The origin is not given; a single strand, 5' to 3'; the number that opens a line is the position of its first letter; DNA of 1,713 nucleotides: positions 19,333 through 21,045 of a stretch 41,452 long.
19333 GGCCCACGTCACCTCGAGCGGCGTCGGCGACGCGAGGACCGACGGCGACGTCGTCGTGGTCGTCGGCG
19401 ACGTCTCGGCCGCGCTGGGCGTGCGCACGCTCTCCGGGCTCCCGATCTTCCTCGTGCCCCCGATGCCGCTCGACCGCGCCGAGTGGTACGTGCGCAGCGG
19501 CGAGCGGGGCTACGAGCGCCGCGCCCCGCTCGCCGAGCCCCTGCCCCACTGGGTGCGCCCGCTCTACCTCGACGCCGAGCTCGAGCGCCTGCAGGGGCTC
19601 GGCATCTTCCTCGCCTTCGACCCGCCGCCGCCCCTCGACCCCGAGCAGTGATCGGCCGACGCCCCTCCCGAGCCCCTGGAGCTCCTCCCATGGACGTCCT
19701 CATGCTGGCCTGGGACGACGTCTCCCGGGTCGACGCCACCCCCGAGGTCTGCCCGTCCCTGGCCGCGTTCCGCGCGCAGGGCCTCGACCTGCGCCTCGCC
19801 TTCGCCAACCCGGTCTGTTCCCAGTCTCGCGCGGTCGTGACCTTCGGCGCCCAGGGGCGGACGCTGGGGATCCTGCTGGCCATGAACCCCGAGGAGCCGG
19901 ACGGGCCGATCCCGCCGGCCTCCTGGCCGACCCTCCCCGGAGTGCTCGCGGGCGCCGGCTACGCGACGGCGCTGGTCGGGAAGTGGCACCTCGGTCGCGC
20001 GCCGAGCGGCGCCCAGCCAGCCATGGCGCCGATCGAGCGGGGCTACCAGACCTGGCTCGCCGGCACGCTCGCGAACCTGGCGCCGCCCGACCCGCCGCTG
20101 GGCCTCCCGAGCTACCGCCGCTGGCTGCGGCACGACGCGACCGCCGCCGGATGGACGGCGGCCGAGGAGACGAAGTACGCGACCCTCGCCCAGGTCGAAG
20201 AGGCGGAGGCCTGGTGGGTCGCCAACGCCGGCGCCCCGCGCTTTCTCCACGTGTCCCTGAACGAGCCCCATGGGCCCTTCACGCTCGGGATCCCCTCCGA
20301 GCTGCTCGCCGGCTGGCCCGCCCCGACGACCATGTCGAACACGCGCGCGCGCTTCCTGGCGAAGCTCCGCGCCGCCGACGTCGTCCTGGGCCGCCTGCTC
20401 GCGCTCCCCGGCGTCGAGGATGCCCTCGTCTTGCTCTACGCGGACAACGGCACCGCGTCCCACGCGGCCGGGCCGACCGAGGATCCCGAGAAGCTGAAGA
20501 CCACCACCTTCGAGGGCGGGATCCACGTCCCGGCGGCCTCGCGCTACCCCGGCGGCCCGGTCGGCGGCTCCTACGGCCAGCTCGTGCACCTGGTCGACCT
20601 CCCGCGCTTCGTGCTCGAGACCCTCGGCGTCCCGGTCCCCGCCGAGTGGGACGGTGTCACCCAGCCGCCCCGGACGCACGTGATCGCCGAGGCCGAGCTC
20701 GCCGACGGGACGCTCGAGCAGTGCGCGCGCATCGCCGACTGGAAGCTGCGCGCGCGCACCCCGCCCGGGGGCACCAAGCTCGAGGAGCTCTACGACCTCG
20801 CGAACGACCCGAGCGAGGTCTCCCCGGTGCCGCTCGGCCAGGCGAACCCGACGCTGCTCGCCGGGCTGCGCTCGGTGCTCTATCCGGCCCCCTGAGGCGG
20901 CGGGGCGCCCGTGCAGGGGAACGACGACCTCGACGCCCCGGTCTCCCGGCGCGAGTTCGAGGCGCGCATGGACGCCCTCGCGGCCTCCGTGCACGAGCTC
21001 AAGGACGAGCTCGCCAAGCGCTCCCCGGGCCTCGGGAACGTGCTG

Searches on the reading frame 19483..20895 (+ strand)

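Call 7: search_protein_families(library=pfam, proteins=[window:19483-20895:+], max_evalue=0.01)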
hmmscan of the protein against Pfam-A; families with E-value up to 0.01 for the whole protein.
window:19483-20895:+ (470 aa): 2 families
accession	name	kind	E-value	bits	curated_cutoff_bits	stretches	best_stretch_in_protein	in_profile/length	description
PF00884.28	Sulfatase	-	5.4e-19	69.1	25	1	77-383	13-301/301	Sulfatase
PF16347.10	SGSH_C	-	0.0041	17.7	29.3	0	342-393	11-63/154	N-sulphoglucosamine sulphohydrolase, C-terminal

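Call 8: search_protein_families(library=phrogs, proteins=[window:19483-20895:+], max_evalue=0.01)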
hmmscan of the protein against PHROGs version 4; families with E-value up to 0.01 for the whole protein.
window:19483-20895:+ (470 aa): 1 family
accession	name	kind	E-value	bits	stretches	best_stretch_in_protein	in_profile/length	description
phrog_19870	-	unknown function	6.6e-10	39.7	1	155-392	86-351/459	-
